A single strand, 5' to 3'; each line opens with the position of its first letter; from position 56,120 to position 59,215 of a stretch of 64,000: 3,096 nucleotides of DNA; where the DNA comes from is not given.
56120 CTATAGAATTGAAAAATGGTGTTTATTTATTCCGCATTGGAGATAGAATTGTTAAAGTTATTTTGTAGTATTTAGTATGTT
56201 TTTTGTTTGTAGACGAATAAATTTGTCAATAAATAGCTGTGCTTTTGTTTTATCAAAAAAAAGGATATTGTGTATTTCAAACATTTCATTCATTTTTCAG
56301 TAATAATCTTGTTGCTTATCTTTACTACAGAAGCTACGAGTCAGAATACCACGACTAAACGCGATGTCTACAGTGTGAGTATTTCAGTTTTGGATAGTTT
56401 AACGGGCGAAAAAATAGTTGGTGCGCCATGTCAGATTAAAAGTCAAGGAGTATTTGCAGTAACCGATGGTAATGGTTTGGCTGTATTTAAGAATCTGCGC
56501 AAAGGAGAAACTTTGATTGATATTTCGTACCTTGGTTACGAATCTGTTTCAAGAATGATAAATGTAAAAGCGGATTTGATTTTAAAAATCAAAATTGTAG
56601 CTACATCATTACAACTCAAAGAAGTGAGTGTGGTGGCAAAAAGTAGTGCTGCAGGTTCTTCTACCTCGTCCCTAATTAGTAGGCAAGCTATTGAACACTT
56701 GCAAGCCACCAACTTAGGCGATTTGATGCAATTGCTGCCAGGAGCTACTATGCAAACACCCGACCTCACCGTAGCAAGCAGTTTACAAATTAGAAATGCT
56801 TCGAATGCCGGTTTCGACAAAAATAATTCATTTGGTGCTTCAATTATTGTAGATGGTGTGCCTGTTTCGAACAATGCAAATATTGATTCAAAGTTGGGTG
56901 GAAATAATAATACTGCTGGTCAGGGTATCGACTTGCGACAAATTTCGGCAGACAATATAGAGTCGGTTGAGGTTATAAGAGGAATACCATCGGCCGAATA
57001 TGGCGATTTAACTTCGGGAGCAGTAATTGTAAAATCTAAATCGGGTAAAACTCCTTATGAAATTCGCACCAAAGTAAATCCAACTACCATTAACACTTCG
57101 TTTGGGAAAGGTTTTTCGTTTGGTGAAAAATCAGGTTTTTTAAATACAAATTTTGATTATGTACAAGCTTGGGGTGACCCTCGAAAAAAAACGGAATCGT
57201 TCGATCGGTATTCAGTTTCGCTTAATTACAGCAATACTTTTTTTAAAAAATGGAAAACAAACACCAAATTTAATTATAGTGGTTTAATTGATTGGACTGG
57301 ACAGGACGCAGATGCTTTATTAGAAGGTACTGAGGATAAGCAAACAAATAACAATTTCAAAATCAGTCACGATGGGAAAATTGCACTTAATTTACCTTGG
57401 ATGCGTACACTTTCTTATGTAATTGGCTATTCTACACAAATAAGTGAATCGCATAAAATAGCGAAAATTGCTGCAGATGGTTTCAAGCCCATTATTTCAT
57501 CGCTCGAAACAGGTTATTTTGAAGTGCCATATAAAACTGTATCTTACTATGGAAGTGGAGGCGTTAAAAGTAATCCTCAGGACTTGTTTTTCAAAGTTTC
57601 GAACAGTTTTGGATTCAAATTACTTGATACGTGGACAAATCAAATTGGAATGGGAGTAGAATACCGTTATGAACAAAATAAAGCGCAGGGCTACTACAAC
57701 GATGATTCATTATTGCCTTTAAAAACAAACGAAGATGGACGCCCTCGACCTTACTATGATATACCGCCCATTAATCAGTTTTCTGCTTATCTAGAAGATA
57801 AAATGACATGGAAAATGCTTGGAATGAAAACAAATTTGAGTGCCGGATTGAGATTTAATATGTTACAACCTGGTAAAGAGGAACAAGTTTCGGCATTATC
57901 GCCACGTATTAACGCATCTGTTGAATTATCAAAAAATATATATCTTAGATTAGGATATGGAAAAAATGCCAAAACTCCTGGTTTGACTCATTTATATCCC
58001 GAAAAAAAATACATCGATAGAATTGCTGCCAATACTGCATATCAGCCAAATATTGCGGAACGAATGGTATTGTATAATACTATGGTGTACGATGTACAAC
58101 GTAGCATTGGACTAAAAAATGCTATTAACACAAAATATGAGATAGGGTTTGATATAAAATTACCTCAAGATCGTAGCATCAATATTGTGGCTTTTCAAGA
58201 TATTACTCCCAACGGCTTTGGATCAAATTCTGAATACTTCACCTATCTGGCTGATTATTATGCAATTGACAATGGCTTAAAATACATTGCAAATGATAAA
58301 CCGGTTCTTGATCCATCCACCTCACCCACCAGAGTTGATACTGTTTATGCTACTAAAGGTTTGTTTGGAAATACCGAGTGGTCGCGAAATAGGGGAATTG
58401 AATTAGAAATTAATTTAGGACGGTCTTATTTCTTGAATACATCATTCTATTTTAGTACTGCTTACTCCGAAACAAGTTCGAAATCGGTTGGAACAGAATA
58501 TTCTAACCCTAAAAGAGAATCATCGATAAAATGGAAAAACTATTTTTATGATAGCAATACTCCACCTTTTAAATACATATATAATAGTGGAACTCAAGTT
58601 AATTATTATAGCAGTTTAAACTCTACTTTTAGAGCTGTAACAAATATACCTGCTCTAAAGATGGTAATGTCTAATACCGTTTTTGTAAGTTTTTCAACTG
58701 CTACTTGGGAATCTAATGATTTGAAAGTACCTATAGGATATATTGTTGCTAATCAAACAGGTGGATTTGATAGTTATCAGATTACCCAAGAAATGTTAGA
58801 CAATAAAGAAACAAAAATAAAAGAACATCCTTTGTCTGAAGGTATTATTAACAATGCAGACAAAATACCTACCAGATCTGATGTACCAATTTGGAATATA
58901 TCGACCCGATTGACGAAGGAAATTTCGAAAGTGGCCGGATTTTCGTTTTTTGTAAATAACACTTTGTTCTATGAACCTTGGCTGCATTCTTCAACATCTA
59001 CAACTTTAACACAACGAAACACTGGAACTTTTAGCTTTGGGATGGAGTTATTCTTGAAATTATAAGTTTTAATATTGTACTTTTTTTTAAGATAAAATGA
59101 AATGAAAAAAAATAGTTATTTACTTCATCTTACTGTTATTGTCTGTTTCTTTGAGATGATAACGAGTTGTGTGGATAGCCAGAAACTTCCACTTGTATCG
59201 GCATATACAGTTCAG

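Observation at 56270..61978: Non-Sus outer-membrane uptake module: TonB-dependent receptor + DUF4876-like lipoprotein + DUF6850-like second barrel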

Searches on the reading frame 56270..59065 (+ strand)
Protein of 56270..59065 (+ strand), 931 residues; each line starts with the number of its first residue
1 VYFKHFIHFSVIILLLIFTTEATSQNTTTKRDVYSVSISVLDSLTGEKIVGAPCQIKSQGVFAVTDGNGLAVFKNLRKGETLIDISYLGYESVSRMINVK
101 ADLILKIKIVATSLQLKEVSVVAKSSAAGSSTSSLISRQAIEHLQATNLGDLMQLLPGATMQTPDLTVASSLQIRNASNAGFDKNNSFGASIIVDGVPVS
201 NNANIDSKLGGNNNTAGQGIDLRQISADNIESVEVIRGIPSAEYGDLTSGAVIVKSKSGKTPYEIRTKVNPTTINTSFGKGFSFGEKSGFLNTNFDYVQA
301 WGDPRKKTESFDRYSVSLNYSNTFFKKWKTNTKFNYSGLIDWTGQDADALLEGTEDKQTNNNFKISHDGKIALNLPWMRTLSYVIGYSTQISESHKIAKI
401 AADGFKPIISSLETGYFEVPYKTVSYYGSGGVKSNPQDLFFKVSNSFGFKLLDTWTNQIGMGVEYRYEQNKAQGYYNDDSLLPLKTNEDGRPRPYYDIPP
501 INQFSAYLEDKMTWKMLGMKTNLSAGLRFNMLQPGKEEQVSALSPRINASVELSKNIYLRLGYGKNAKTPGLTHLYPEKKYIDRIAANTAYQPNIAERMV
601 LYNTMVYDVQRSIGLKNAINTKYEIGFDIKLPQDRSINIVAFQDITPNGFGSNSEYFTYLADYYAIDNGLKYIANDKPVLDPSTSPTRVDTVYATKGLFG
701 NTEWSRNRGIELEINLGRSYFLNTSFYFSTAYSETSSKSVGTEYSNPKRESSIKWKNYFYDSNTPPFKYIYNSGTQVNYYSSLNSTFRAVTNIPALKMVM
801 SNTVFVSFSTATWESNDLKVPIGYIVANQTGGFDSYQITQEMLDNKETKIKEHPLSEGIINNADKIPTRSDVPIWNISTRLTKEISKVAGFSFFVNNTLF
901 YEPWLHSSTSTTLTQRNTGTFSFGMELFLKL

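Call 3: search_protein_families(library=pfam, proteins=[window:56270-59065:+], max_evalue=0.01)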
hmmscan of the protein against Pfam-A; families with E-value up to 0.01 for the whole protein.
window:56270-59065:+ (931 aa): 3 families
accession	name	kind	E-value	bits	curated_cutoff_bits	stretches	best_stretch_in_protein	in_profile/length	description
PF07715.20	Plug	-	2.8e-15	57.2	23.9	1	131-252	9-107/107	TonB-dependent Receptor Plug Domain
PF13715.12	CarbopepD_reg_2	-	2.8e-09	37.3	32.2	1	40-121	5-88/88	CarboxypepD_reg-like domain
PF13620.12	CarboxypepD_reg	-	2e-05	25.3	32.3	1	36-102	2-72/82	Carboxypeptidase regulatory-like domain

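Call 4: search_protein_families(library=ncbifam, proteins=[window:56270-59065:+], max_evalue=0.01)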
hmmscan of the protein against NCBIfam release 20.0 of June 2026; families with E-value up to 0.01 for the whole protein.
window:56270-59065:+ (931 aa): 4 families
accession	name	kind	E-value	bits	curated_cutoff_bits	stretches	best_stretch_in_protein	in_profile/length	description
NF010048.1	PRK13524.1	subfamily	1.6e-10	40.1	493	2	112-253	36-171/744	FepA family TonB-dependent siderophore receptor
TIGR01783.1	TonB-siderophor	subfamily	6.3e-10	38.3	223.5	1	133-264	6-113/649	TonB-dependent siderophore receptor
NF041535.1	TonB_rec_PqqU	equivalog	0.00044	18.7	1200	1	146-268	34-141/676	TonB-dependent receptor PqqU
TIGR01779.1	TonB-B12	equivalog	0.0017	17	599.7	1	132-253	48-149/614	TonB-dependent vitamin B12 receptor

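Call 61: search_solved_structures(query=window:56270-59062:+, max_evalue=0.001)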
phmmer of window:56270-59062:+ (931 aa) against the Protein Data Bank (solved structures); distinct sequences matched with E-value up to 0.001: 6.
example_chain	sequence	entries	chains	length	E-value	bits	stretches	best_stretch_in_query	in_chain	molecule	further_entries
6i2j_A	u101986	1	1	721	3e-05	25.5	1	131-304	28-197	Ferric enterobactin receptor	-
5mzs_A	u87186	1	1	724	4.2e-05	25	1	131-304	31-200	Ferric enterobactin receptor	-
6r1f_A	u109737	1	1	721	4.2e-05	25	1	131-304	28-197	Ferric enterobactin receptor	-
6q5e_A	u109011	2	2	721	4.3e-05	25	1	131-304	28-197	Ferric enterobactin receptor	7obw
5m9b_A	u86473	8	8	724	4.3e-05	25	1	131-304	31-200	Ferric enterobactin receptor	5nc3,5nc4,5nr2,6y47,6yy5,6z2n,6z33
5out_A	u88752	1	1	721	5.3e-05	24.7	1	131-304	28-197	Ferric enterobactin receptor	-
